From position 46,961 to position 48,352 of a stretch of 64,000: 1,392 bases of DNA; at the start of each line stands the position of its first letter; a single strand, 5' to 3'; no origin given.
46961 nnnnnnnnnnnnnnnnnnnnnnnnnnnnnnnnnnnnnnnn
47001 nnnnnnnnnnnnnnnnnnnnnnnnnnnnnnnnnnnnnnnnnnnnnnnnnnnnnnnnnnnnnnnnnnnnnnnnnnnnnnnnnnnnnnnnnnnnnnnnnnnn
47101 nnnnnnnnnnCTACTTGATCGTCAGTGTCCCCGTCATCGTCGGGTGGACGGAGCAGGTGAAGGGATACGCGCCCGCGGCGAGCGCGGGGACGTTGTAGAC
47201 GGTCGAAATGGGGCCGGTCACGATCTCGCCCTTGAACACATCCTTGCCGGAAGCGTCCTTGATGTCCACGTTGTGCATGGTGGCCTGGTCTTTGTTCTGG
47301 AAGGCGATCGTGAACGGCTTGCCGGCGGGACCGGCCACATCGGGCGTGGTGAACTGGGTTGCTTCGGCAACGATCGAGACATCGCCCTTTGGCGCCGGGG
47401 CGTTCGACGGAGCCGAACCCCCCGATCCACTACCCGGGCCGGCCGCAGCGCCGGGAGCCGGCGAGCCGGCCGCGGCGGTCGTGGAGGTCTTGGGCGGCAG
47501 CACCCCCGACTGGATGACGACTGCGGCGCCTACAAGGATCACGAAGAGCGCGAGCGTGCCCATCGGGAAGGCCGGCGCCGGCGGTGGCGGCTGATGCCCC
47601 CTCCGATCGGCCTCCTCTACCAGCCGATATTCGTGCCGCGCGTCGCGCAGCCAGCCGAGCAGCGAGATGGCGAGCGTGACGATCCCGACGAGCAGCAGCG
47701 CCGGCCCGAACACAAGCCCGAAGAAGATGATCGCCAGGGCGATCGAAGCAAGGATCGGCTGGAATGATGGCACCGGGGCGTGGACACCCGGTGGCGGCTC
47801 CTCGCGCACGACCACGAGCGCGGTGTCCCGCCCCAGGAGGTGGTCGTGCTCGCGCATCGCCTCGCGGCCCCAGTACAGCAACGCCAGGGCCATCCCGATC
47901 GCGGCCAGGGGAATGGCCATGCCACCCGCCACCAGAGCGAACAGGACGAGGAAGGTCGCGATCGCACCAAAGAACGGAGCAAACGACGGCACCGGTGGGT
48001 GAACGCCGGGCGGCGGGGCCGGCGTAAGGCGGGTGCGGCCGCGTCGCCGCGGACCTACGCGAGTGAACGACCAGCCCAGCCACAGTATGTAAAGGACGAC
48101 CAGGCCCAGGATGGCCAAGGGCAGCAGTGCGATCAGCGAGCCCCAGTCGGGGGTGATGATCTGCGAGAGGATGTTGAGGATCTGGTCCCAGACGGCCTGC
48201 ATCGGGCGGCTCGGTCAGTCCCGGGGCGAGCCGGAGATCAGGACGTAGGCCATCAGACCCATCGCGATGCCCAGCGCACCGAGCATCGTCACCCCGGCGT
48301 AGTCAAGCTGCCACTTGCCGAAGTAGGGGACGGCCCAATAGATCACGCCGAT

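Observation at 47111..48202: Membrane protein with an internal 2-TM tandem repeat (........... motif) and C-terminal cupredoxin, directly downstream of the oxidase operon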

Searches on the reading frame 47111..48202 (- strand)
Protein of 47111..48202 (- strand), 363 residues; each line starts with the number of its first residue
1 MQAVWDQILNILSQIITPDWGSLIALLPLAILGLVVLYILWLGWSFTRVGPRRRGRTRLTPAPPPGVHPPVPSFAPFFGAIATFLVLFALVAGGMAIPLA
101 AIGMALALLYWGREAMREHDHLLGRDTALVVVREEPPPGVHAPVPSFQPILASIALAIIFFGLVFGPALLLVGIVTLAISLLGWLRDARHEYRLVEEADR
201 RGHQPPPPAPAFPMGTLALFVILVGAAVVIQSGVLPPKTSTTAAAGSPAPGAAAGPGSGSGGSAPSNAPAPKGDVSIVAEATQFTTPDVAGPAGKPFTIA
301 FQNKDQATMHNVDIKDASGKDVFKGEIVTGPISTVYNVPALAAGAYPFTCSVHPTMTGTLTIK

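Call 3: search_protein_families(library=pfam, proteins=[window:47111-48202:-], max_evalue=0.1)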
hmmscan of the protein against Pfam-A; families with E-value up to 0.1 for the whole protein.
window:47111-48202:- (363 aa): 2 families
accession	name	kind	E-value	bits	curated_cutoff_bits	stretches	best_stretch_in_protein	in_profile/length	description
PF13473.12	Cupredoxin_1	-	6.8e-11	42.5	27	1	267-362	15-104/104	Cupredoxin-like domain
PF12270.13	Cyt_c_ox_IV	-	0.0029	18.1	26.9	1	91-185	31-123/132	Cytochrome c oxidase subunit IV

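Call 4: search_protein_families(library=ncbifam, proteins=[window:47111-48202:-], max_evalue=0.1)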
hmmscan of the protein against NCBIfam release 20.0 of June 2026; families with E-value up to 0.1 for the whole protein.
window:47111-48202:- (363 aa): 2 families
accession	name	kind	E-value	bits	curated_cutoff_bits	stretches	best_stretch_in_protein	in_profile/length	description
TIGR02657.1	amicyanin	equivalog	0.00043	20.6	110.2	1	283-361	7-81/83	amicyanin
NF040733.1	ABC_perm_U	equivalog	0.049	13.1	295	0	149-177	104-132/251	ABC transporter permease subunit SaoP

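Call 7: find_homologous_proteins(query=window:47114-48202:-)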
Query window:47114-48202:- (363 aa): 798 proteins with E <= 0.001 among 8000 candidates; the best 120 are listed.
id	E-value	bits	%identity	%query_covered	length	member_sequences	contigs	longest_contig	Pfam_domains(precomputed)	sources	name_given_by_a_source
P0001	2.9e-232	788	99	100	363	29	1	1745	PF13473.13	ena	-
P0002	3.8e-211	719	90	100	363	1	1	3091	PF13473.13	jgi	jgi:plastocyanin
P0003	1.5e-173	595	74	100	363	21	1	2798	PF13473.13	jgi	jgi:plastocyanin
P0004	5.0e-164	564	73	100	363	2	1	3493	PF13473.13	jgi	jgi:plastocyanin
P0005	3.8e-118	413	51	100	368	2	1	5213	PF13473.13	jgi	jgi:plastocyanin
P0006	5.0e-118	413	51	100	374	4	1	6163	PF13473.13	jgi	jgi:plastocyanin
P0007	5.9e-117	409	51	100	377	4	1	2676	PF13473.13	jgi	-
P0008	1.7e-116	407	51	100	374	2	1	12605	PF13473.13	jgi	jgi:plastocyanin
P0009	1.9e-115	404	51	100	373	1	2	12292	PF13473.13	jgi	jgi:plastocyanin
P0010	2.5e-115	404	52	100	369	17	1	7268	PF13473.13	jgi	jgi:plastocyanin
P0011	6.9e-115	402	52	99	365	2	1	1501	PF13473.13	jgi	jgi:plastocyanin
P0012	9.1e-115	402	52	100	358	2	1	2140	PF13473.13,PF12270.14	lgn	-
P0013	5.8e-114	399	53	100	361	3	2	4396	PF00127.27,PF13473.13,PF12270.14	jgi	-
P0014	6.0e-114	399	52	99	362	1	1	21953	PF13473.13,PF12270.14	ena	-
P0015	7.9e-114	399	51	100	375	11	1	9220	PF13473.13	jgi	jgi:plastocyanin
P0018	5.5e-112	393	50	100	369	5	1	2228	PF13473.13,PF12270.14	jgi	jgi:plastocyanin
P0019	6.0e-112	393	50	99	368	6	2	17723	PF13473.13,PF12270.14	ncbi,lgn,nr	ncbi:MAG: cupredoxin domain-containing protein [Chloroflexota bacterium]|nr:cupredoxin domain-contai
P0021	7.5e-111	389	53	100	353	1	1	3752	PF00127.27,PF13473.13,PF12270.14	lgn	-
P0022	8.6e-111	389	52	100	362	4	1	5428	PF13473.13,PF12270.14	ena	-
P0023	9.5e-111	389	52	100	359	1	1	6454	PF13473.13,PF12270.14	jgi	jgi:plastocyanin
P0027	4.5e-110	386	52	100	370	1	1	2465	PF13473.13,PF12270.14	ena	-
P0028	2.1e-109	384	52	100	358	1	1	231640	PF13473.13,PF12270.14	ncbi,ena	-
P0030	3.2e-109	384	50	100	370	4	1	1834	PF13473.13,PF12270.14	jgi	jgi:hypothetical protein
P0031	4.2e-109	383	52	100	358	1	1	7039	PF13473.13,PF12270.14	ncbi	-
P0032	4.5e-109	383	50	100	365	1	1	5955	PF13473.13,PF12270.14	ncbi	ncbi:MAG: cupredoxin domain-containing protein [Candidatus Limnocylindrales bacterium]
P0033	5.2e-109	383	49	100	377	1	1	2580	PF00127.27,PF13473.13,PF12270.14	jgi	jgi:plastocyanin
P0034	5.3e-109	383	51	100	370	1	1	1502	PF13473.13,PF12270.14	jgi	-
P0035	6.1e-109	383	51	99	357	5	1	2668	PF13473.13,PF12270.14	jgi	jgi:plastocyanin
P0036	1.2e-108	382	51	100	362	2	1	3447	PF13473.13,PF12270.14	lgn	-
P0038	1.5e-108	381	50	100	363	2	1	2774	PF00127.27,PF13473.13,PF12270.14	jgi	-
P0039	2.4e-108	381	53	100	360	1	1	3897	PF00127.27,PF13473.13,PF12270.14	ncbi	-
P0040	2.9e-108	380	48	100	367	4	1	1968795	PF13473.13,PF12270.14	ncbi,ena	-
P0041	3.9e-108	380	51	100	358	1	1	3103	PF13473.13,PF12270.14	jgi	jgi:plastocyanin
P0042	4.0e-108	380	50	100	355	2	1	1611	PF00127.27,PF13473.13,PF12270.14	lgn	-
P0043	8.9e-108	379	51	100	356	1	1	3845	PF00127.27,PF13473.13,PF12270.14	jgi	jgi:plastocyanin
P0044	1.0e-107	379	51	100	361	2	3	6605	PF13473.13,PF12270.14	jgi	jgi:plastocyanin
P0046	1.6e-107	378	47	100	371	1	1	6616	PF13473.13,PF12270.14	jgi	jgi:plastocyanin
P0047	3.4e-107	377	51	100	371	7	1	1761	PF13473.13,PF12270.14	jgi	jgi:cupredoxin-like protein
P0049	6.1e-107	376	50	100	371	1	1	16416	PF13473.13,PF12270.14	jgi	jgi:plastocyanin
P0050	9.9e-107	375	48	100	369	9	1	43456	PF13473.13,PF12270.14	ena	-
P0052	2.1e-106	374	50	100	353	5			PF00127.27,PF13473.13,PF12270.14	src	-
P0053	3.0e-106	374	49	100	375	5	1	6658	PF13473.13,PF12270.14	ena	-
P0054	4.2e-106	373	52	100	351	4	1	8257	PF00127.27,PF13473.13,PF12270.14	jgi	jgi:plastocyanin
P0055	5.6e-106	373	51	100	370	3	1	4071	PF13473.13,PF12270.14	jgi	jgi:Cupredoxin-like domain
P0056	5.8e-106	373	49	100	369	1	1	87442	PF13473.13,PF12270.14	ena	-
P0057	2.4e-105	371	50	100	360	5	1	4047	PF13473.13,PF12270.14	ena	-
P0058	3.2e-105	370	49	100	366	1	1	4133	PF13473.13,PF12270.14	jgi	jgi:plastocyanin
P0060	3.4e-105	370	49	100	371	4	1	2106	PF00127.27,PF13473.13,PF12270.14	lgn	-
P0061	3.8e-105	370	51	100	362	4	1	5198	PF13473.13,PF12270.14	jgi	jgi:plastocyanin/uncharacterized membrane protein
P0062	4.0e-105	370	51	100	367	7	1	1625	PF13473.13,PF12270.14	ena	-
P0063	4.2e-105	370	46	100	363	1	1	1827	PF13473.13,PF12270.14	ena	-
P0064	5.9e-105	369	47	100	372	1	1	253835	PF13473.13,PF12270.14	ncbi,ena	-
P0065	6.5e-105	369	51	100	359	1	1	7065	PF00127.27,PF13473.13,PF12270.14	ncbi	-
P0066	7.0e-105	369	49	100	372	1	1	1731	PF00127.27,PF13473.13,PF12270.14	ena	-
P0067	8.2e-105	369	48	100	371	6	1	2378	PF13473.13,PF12270.14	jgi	-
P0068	1.0e-104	369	48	100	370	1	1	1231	PF13473.13,PF12270.14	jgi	jgi:plastocyanin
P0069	1.1e-104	369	49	100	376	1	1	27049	PF00127.27,PF13473.13,PF12270.14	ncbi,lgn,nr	ncbi:MAG TPA: cupredoxin domain-containing protein [Candidatus Limnocylindrales bacterium]|nr:cupred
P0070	1.3e-104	368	51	100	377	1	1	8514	PF13473.13,PF12270.14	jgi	jgi:plastocyanin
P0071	1.6e-104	368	48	100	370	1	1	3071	PF13473.13,PF12270.14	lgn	-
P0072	1.8e-104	368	51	100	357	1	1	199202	PF13473.13,PF12270.14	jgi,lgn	jgi:plastocyanin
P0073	1.9e-104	368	46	100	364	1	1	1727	PF13473.13,PF12270.14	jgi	jgi:plastocyanin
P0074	2.3e-104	368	51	100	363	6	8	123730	PF13473.13,PF12270.14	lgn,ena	-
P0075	2.6e-104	367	49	100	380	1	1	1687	PF00127.27,PF13473.13,PF12270.14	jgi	jgi:plastocyanin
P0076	3.0e-104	367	47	100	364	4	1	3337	PF13473.13,PF12270.14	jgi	jgi:plastocyanin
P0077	6.0e-104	366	51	100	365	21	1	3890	PF13473.13,PF12270.14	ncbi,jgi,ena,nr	ncbi:MAG TPA: cupredoxin domain-containing protein [Verrucomicrobiae bacterium]|jgi:plastocyanin|nr:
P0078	1.1e-103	365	49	100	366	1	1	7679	PF13473.13,PF12270.14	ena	-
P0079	2.5e-103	364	51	99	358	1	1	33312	PF13473.13,PF12270.14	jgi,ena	-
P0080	2.6e-103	364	50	100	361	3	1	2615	PF13473.13,PF12270.14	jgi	jgi:plastocyanin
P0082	3.6e-103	364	49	100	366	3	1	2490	PF13473.13,PF12270.14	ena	-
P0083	3.8e-103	364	47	99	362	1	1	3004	PF13473.13,PF12270.14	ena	-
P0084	3.9e-103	364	49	100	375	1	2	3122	PF00127.27,PF13473.13,PF12270.14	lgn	-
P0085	4.8e-103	363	50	100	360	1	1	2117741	PF13473.13,PF12270.14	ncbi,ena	-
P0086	4.9e-103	363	49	100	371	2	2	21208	PF13473.13,PF12270.14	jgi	jgi:plastocyanin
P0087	5.2e-103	363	51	100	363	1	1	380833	PF13473.13,PF12270.14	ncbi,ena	-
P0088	6.3e-103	363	48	100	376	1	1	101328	PF13473.13,PF12270.14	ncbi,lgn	-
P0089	6.7e-103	363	49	100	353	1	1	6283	PF00127.27,PF13473.13,PF12270.14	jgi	jgi:plastocyanin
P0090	7.2e-103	363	49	100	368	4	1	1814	PF13473.13,PF12270.14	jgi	jgi:plastocyanin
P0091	9.7e-103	362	49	100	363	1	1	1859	PF13473.13,PF12270.14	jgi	jgi:plastocyanin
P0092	1.2e-102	362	49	100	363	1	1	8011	PF13473.13,PF12270.14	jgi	-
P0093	1.5e-102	362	49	100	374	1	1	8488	PF13473.13,PF12270.14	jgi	jgi:plastocyanin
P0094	2.5e-102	361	47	100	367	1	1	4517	PF13473.13,PF12270.14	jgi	jgi:plastocyanin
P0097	6.9e-102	359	48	100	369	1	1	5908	PF13473.13,PF12270.14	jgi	jgi:plastocyanin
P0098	9.3e-102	359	49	100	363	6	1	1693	PF13473.13,PF12270.14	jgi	jgi:plastocyanin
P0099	1.2e-101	359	50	100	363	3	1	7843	PF13473.13,PF12270.14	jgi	jgi:plastocyanin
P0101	1.4e-101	358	49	100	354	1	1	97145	PF00127.27,PF13473.13,PF12270.14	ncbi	-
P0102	1.7e-101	358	49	100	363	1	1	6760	PF00127.27,PF13473.13,PF12270.14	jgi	jgi:plastocyanin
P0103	2.6e-101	357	51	100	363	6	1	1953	PF13473.13,PF12270.14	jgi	-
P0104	3.2e-101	357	49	100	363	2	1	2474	PF13473.13,PF12270.14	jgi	jgi:plastocyanin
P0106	7.0e-101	356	48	100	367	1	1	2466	PF13473.13,PF12270.14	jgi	jgi:plastocyanin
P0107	1.1e-100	356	48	100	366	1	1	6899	PF13473.13,PF12270.14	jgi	jgi:plastocyanin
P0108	1.1e-100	355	48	100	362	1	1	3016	PF13473.13,PF12270.14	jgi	jgi:plastocyanin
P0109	1.7e-100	355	49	100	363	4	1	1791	PF13473.13,PF12270.14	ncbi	ncbi:MAG TPA: cupredoxin domain-containing protein [Candidatus Limnocylindrales bacterium]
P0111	8.7e-100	352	49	100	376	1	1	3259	PF13473.13,PF12270.14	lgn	-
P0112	1.2e-99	352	47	100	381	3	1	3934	PF13473.13,PF12270.14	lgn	-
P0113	1.2e-99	352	46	100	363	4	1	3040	PF13473.13,PF12270.14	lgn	-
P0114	1.4e-99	352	48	99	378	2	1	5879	PF00127.27,PF13473.13,PF12270.14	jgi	jgi:plastocyanin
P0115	2.0e-99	351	47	99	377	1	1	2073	PF13473.13,PF12270.14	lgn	-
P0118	3.5e-99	350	47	99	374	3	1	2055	PF13473.13,PF12270.14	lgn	-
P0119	4.0e-99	350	47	100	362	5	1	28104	PF13473.13,PF12270.14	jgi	jgi:plastocyanin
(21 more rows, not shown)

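Call 9: search_solved_structures(query=A1, max_evalue=10, show_alignments=0)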
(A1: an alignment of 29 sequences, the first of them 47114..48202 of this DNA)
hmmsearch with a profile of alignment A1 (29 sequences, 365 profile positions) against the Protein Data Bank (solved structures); distinct sequences matched with E-value up to 10: 66 (the best 60 are shown).
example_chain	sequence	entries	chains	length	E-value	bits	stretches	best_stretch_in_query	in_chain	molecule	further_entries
3c75_A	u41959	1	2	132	2.1e-11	46.9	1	234-364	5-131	Amicyanin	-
1id2_A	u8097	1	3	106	3.3e-10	43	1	262-364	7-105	AMICYANIN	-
1sfd_A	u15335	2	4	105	2e-08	37.1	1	262-364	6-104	Amicyanin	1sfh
1sf3_A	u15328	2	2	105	4.3e-08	36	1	262-364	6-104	Amicyanin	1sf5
4p5r_A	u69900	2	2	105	6.6e-08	35.4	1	262-364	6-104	Amicyanin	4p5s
1aac_A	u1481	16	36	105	1.1e-07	34.7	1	262-364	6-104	AMICYANIN | PROTEIN (AMICYANIN)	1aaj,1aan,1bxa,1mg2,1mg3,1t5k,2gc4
1mda_A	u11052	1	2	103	1.4e-07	34.3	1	263-364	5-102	AMICYANIN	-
2qdv_A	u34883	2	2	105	1.4e-07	34.3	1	262-364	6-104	Amicyanin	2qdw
2gb2_A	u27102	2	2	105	6.4e-07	32.2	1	262-364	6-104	Amicyanin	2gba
3ply_A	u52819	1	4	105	7.5e-07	31.9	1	262-364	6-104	Amicyanin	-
3ie9_A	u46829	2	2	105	9.5e-07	31.6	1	262-364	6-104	Amicyanin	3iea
2idq_A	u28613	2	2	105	2.7e-06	30.1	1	262-364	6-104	Amicyanin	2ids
2idt_A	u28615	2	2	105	3.1e-06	29.9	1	262-364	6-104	Amicyanin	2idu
3rym_A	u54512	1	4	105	3.1e-06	29.9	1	262-364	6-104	Amicyanin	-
2aan_A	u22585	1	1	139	7.7e-06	28.6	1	257-320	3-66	auracyanin A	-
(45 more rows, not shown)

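Call 14: find_related_loci(query=A1, collection=genome_contigs, flank=8000)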
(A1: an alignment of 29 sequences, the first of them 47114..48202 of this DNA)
Query A1 (363 aa) in genome_contigs; peptide patterns used: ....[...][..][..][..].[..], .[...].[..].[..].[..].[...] (x = any residue, [..] = any of these).
432 stretches matched a pattern; 362 encode a relative of the query (tblastn E <= 1e-3); the best 80 are kept; 80 distinct loci.
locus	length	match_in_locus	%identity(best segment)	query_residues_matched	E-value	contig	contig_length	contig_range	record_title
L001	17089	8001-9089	74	1-363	7e-142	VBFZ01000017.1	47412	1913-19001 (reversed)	MAG: Chloroflexi bacterium isolate CF_65 14_0903_02_30cm_scaffold_3142, whole genome shotgun sequence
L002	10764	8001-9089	74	1-363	9e-135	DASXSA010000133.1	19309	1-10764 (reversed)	MAG TPA_asm: Candidatus Limnocylindrales bacterium isolate SMAG_U4654 k141_2862729, whole genome shotgun sequence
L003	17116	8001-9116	50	1-363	4e-104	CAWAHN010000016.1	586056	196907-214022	MAG: uncultured Chloroflexia bacterium isolate MFD02134.bin.2.85 genome assembly, contig: contig_5322, whole genome shot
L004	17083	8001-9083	50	1-363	1e-103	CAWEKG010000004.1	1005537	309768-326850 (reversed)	MAG: uncultured Chloroflexia bacterium isolate MFD05942.bin.3.126 genome assembly, contig: contig_48034, whole genome sh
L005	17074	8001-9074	52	1-363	2e-103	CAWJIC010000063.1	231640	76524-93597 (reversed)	MAG: uncultured Chloroflexia bacterium isolate MFD03638.bin.2.4 genome assembly, contig: contig_598, whole genome shotgu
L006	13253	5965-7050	52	1-363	4e-103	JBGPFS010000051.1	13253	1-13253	MAG: Candidatus Limnocylindria bacterium isolate OBJ_0618_7090110_61 k141_7067219_length_13253_cov_42.4102, whole genome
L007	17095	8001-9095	50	1-363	7e-103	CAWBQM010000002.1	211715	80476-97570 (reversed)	MAG: uncultured Chloroflexia bacterium isolate MFD01721.bin.2.83 genome assembly, contig: contig_36536, whole genome sho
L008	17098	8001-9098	53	1-363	2e-102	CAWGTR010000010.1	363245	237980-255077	MAG: uncultured Chloroflexia bacterium isolate MFD03975.bin.2.87 genome assembly, contig: contig_22657, whole genome sho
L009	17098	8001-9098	52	1-363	4e-102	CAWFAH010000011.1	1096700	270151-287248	MAG: uncultured Chloroflexia bacterium isolate MFD00822.bin.2.151 genome assembly, contig: contig_78319, whole genome sh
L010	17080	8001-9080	50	1-363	6e-102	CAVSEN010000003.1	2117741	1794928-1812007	MAG: uncultured Chloroflexia bacterium isolate MFD01872.bin.2.209 genome assembly, contig: contig_98462, whole genome sh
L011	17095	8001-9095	47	1-363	6e-101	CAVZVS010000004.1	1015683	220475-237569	MAG: uncultured Chloroflexia bacterium isolate MFD02134.bin.2.66 genome assembly, contig: contig_5320, whole genome shot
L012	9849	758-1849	50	1-360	5e-101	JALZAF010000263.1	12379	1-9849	MAG: Chloroflexota bacterium isolate KAP bin84 SD1490-92_k127_208012, whole genome shotgun sequence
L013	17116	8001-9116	51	1-363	2e-99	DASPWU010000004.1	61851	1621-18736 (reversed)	MAG TPA_asm: Candidatus Limnocylindria bacterium isolate SMAG_U11549 k141_54964, whole genome shotgun sequence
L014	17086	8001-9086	48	1-363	3e-99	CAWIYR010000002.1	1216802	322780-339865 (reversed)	MAG: uncultured Chloroflexia bacterium isolate MFD05942.bin.2.302 genome assembly, contig: contig_17094, whole genome sh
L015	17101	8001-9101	48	1-363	3e-99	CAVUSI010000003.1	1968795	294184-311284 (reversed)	MAG: uncultured Chloroflexia bacterium isolate MFD06085.bin.2.4 genome assembly, contig: contig_6903, whole genome shotg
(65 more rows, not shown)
